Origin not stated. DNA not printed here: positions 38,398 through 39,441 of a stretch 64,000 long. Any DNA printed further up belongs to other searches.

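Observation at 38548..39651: HNH protein with a large unassignable N-terminal domain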

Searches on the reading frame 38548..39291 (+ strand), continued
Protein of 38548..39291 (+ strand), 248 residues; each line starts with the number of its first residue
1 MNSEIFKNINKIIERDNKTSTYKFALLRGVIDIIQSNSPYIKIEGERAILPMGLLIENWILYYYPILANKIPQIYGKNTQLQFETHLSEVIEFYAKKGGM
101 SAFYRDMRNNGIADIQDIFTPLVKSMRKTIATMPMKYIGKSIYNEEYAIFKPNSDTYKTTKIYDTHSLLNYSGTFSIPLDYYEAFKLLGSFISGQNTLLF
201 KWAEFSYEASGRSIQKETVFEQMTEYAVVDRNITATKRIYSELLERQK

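Call 57: search_solved_structures(query=A2, max_evalue=10, show_alignments=3)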
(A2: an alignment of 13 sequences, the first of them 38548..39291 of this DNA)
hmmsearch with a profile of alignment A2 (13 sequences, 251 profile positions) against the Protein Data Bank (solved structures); distinct sequences matched with E-value up to 10: 6.
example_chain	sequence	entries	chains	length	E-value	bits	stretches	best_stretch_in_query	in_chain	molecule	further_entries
2ee4_A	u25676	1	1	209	0.58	13.2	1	92-171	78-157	Rho GTPase activating protein 5 variant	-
1o5i_A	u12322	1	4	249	0.61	13.1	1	76-163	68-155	3-oxoacyl-(acyl carrier protein) reductase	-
2ee5_A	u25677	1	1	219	0.64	13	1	92-171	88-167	Rho GTPase activating protein 5 variant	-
4quc_A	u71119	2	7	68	1.5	11.8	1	183-212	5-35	RE36324p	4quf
1wi5_A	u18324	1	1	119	1.6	11.7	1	63-103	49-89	RRP5 protein homolog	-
4u68_A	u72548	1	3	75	1.9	11.5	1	183-212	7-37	Rhino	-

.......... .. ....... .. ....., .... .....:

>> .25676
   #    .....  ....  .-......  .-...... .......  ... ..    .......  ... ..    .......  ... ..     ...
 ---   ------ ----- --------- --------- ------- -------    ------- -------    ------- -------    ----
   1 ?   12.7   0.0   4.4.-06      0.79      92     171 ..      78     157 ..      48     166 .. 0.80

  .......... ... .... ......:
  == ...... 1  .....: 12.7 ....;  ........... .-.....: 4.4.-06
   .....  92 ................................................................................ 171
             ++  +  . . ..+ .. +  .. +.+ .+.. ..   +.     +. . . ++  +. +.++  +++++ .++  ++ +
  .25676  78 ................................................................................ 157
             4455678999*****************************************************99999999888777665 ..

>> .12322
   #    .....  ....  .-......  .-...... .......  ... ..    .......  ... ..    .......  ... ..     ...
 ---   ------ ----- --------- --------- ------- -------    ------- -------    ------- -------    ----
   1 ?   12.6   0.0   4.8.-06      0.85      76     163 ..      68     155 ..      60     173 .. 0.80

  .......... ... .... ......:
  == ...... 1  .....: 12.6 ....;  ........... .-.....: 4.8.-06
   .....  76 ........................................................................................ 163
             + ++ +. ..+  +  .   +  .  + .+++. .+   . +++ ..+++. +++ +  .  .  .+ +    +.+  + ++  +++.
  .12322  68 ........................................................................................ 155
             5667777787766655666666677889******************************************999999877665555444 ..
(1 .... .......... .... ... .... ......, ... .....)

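Call 71: predict_structure(alignment_id=A4)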
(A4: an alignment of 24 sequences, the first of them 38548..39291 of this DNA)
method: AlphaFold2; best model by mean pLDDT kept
length: 248 residues; sequences in the alignment: 24
mean_pLDDT: 85.2   pTM: 0.82
mean pLDDT of the five models: 85.2, 84.0, 77.1, 73.3, 72.4
residues with pLDDT >= 90: 126; 70-90: 91; 50-70: 30; < 50: 1
segments of 3 or more residues with pLDDT < 50: none
pLDDT, mean of each block of 10 residues (from residue 1): 79 71 90 88 95 94 95 82 95 95 90 92 93 70 68 81 88 93 90 83 91 92 78 60 74
secondary structure, 60 per line:
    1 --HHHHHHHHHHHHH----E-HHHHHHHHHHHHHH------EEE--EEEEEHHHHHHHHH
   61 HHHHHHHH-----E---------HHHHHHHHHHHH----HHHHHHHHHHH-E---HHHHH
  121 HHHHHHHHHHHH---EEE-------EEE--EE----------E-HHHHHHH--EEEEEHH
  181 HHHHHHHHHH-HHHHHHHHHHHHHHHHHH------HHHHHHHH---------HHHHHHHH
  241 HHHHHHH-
elements in order: H3-15 H22-35 E42-44 E47-51 H52-68 H84-95 H100-110 H116-132 E136-138 E146-148 H165-171 E174-178 H179-190 H192-209 H216-223 H233-247

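Call 74: fold_search(model_id=the predicted structure, library=pdb)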
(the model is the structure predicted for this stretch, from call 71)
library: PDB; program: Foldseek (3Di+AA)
matches with E <= 10: 138; with E <= 0.001: 0
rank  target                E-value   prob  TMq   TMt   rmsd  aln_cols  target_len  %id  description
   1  9sfa_A                6.1e-02  0.10  0.14  0.11  20.4       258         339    8  Cyclic nucleotide binding transcription factor Bd2879 - apo form (released 2025-10-22)
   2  2j0o_A                1.2e-01  0.18  0.19  0.17  18.6       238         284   12  Shigella Flexneri IpaD (released 2006-11-02)
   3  2j0n_A                2.5e-01  0.12  0.17  0.22  16.9       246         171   12  A proteolytically truncated form of Shigella Flexneri IpaD (released 2006-11-02)
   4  8v5c_A                3.8e-01  0.08  0.16  0.19  18.2       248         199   13  IpaD (122-321) Bound to Deoxycholate (released 2024-08-21)
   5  5vxj_G                5.2e-01  0.10  0.18  0.17  15.4       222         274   10  2.50 A resolution structure of IpaD from Shigella flexneri in complex with single-domain antibody JMK-E3 (released 2017-08-30)
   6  8v5e_A                5.5e-01  0.08  0.17  0.21  17.6       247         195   14  IpaD (122-321) Pi-helix Mutant (delta Q148) Bound to Deoxycholate (released 2024-08-21)
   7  3r9v_A                5.8e-01  0.08  0.17  0.20  16.8       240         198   12  Cocrystal Structure of Proteolytically Truncated Form of IpaD from Shigella flexneri Bound to Deoxycholate (released 2011-12-07)
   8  5vxj_A                5.8e-01  0.08  0.17  0.15  14.3       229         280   13  2.50 A resolution structure of IpaD from Shigella flexneri in complex with single-domain antibody JMK-E3 (released 2017-08-30)
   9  8v7q_C                6.2e-01  0.07  0.17  0.21  22.0       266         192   14  IpaD (122-321) Pi-helix Mutant (delta Q148) Apo Structure (released 2024-08-21)
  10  3zqb_B                6.9e-01  0.08  0.19  0.18  25.0       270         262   10  PrgI-SipD from Salmonella typhimurium (released 2011-08-17)
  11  8v7q_B                7.7e-01  0.09  0.20  0.24  23.9       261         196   12  IpaD (122-321) Pi-helix Mutant (delta Q148) Apo Structure (released 2024-08-21)
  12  5vxk_A                7.7e-01  0.07  0.18  0.16  16.0       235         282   13  2.55 A resolution structure of IpaD from Shigella flexneri in complex with single-domain antibody JMK-H2 (released 2017-08-30)
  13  8a3b_A                9.1e-01  0.03  0.11  0.11  24.3       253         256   11  Cryo-EM structure of mouse Pannexin 1 purified in Salipro nanoparticles (released 2023-02-08)
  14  3nzz_A                9.6e-01  0.07  0.19  0.17  17.6       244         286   11  Crystal Structure of the Salmonella Type III Secretion System Tip Protein SipD (released 2010-11-17)
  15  2ym9_A                1.0e+00  0.06  0.18  0.16  15.6       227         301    9  SipD from Salmonella typhimurium (released 2011-08-17)
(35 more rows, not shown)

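Call 75: search_protein_families(library=padloc, proteins=[P0208, P0221, P0258, P0237], max_evalue=0.001)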
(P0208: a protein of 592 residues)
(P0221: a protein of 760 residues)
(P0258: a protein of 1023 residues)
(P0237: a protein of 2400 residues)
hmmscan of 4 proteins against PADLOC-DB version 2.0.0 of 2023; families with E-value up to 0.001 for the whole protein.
P0208 (592 aa): 1 family
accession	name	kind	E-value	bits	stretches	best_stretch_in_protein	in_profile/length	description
PDLC04134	mad2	-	1.8e-07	28.4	1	35-163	289-416/492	mads_2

P0221 (760 aa): 1 family
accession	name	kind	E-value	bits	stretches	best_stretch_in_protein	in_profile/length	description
PDLC04134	mad2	-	2.2e-16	57.7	1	21-212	272-452/492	mads_2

P0258 (1023 aa): 2 families
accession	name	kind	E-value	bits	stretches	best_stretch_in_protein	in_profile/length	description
PDLC04713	PDC-M57B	-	1.8e-33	113.9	1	268-450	10-192/211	-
PDLC04714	PDC-M57B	-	4.1e-12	44.2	1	283-454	34-219/238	-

P0237 (2400 aa): 21 families
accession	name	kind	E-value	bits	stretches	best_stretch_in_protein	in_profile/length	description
PDLC02864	DpdF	-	5.4e-76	254.7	1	431-796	9-339/610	DpdF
PDLC02861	DpdF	-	5.8e-68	227.7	1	429-813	13-362/611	DpdF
PDLC02870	DpdF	-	4.4e-62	208.3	1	435-795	4-330/534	DpdF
PDLC02868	DpdF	-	8.7e-61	203.8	1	437-841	331-743/1078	DpdF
PDLC03928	PsyrT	-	3e-55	185.8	1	432-794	8-344/689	-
PDLC02865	DpdF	-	2.2e-44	149.4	1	430-789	745-1074/1499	DpdF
PDLC02859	DpdF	-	3.2e-44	149.3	1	438-792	94-422/545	DpdF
PDLC02855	DpdF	-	5.9e-30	102.2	1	465-796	163-480/825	DpdF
PDLC01089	C3a193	-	4.7e-29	99.4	1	461-795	269-592/983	poss. alt. Cas3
PDLC02872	DpdF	-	1e-22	78.5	2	741-794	451-504/859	DpdF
PDLC02857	DpdF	-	3.4e-21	73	2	744-790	487-533/911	DpdF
PDLC02867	DpdF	-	8.4e-17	58.7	1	466-795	161-478/855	DpdF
PDLC02863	DpdF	-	1.7e-16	58.1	1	728-798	87-157/488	DpdF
PDLC02862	DpdF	-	8.1e-12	41.8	1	465-799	141-467/811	DpdF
PDLC02860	DpdF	-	2.4e-10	37.7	1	572-793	15-217/547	DpdF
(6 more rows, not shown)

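Call 97: fold_search(model_id=the predicted structure, library=viral)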
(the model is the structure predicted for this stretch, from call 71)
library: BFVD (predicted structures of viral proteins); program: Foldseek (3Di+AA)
matches with E <= 10: 128; with E <= 0.001: 0
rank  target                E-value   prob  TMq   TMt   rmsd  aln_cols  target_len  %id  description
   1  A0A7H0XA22            2.5e-01  0.04  0.12  0.08  23.7       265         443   14  (no name in the UniProt tables at hand)
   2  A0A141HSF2            4.8e-01  0.03  0.12  0.13  18.7       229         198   11  (no name in the UniProt tables at hand)
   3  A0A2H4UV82            6.0e-01  0.04  0.12  0.05  22.9       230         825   12  MSV199 domain-containing protein [Bodo saltans virus]
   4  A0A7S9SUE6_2          8.4e-01  0.04  0.18  0.07  24.5       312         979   10  Uncharacterized protein [Virus NIOZ-UU157]
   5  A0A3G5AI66            9.9e-01  0.04  0.14  0.11  19.4       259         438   13  Uncharacterized protein [Solumvirus sp.]
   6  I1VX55                9.9e-01  0.02  0.14  0.09  23.2       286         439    7  (no name in the UniProt tables at hand)
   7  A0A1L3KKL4            1.1e+00  0.03  0.17  0.09  18.7       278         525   12  Nucleocapsid protein [Hubei orthomyxo-like virus 2]
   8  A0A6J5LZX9            1.4e+00  0.04  0.14  0.16  18.0       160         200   16  Uncharacterized protein [uncultured Caudovirales phage]
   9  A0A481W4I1            1.4e+00  0.02  0.14  0.11  21.5       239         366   10  Virion structural protein [Pseudomonas phage Psa21]
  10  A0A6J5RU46            1.5e+00  0.03  0.14  0.09  20.0       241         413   14  Uncharacterized protein [uncultured Caudovirales phage]
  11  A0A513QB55            1.5e+00  0.02  0.15  0.12  21.3       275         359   12  RNA-directed RNA polymerase (Fragment) [Porcine rotavirus B]
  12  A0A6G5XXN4            1.6e+00  0.04  0.16  0.17  19.9       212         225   10  (no name in the UniProt tables at hand)
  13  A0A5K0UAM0            1.6e+00  0.03  0.13  0.15  20.1       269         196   10  TLC domain-containing protein [Yasminevirus sp. GU-2018]
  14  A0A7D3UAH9            1.7e+00  0.02  0.10  0.08  20.6       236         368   11  (no name in the UniProt tables at hand)
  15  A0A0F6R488            1.8e+00  0.01  0.12  0.06  21.2       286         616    9  A32 [Rat cytomegalovirus ALL-03]
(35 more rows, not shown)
